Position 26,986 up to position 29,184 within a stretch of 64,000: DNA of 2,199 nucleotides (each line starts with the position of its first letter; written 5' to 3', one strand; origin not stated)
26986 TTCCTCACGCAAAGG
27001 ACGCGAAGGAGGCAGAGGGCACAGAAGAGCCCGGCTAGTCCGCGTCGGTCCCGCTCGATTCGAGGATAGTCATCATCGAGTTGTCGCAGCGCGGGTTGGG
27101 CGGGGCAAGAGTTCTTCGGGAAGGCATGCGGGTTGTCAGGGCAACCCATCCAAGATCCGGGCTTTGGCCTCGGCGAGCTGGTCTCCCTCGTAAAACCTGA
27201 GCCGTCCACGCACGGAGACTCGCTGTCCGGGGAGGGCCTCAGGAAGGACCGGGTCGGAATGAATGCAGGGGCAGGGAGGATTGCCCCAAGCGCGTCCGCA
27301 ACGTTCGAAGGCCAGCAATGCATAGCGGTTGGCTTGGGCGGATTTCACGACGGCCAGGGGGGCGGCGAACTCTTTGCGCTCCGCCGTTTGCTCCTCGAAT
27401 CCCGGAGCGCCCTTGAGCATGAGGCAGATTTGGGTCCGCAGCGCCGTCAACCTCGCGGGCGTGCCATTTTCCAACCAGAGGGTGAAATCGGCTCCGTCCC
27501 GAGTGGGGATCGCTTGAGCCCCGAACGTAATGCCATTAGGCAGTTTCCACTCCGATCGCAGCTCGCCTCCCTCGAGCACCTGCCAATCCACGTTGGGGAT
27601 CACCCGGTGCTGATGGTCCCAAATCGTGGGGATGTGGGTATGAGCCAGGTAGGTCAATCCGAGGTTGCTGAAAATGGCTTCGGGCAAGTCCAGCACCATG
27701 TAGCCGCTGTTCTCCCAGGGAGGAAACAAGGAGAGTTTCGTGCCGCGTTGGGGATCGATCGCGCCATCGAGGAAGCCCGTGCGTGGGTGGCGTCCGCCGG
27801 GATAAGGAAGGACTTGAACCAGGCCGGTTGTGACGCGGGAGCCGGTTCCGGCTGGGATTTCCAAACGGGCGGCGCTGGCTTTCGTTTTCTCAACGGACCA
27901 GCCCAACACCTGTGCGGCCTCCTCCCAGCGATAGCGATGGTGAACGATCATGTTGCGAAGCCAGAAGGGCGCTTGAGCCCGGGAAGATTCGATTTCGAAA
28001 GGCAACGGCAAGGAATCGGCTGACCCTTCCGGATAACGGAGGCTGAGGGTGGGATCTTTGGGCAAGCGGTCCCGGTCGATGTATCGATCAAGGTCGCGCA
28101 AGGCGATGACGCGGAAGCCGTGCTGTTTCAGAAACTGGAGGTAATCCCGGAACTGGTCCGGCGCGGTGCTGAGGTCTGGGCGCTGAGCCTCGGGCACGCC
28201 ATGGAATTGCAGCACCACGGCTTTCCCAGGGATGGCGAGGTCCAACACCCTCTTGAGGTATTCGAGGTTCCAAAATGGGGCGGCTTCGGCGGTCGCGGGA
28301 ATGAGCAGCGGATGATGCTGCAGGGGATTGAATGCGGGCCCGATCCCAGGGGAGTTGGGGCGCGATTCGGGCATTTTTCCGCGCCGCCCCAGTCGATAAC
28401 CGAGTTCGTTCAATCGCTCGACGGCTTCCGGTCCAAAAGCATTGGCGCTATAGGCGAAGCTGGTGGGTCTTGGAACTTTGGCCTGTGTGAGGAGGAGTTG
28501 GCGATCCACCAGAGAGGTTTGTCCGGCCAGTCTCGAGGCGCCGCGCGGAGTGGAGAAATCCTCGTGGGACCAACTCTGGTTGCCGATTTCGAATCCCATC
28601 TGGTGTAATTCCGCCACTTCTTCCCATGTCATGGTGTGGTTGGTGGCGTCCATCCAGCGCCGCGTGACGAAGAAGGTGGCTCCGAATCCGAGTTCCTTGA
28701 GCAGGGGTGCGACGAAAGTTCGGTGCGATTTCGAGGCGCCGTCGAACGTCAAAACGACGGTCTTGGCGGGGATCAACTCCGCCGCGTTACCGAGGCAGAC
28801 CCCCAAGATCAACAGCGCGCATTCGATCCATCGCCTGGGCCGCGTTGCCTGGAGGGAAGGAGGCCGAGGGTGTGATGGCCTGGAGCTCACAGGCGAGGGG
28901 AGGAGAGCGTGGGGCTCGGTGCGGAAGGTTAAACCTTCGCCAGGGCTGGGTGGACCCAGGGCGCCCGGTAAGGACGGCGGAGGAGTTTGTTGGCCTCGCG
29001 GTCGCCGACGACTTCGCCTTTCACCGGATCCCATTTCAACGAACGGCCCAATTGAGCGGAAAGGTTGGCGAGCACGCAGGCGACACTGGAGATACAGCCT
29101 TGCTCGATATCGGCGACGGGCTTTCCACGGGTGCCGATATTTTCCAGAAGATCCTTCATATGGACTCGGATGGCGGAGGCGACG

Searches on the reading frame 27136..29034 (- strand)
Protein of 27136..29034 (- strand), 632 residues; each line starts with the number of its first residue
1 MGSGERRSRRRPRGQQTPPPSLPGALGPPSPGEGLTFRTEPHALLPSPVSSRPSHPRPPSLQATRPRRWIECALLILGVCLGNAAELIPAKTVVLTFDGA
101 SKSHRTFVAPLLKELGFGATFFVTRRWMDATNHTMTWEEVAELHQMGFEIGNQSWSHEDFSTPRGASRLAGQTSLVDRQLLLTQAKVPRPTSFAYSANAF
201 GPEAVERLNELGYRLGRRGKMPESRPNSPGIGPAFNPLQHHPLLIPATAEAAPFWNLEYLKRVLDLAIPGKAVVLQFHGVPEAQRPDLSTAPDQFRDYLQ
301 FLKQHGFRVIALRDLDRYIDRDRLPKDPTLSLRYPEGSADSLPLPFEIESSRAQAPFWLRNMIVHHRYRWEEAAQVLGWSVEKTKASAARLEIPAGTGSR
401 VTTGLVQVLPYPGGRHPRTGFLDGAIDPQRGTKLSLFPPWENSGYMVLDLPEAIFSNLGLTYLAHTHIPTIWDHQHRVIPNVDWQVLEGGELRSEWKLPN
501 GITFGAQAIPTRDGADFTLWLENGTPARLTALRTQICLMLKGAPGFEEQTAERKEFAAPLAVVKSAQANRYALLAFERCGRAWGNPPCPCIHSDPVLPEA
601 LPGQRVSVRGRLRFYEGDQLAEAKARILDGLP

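Call 78: search_protein_families(library=pfam, proteins=[window:27136-29034:-], max_evalue=0.00001)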
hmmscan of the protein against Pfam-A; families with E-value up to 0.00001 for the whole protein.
window:27136-29034:- (632 aa): 1 family
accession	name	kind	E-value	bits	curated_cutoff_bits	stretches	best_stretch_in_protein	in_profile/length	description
PF01522.26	Polysacc_deac_1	-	3.1e-17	63.1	23.1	1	89-215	5-123/124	Polysaccharide deacetylase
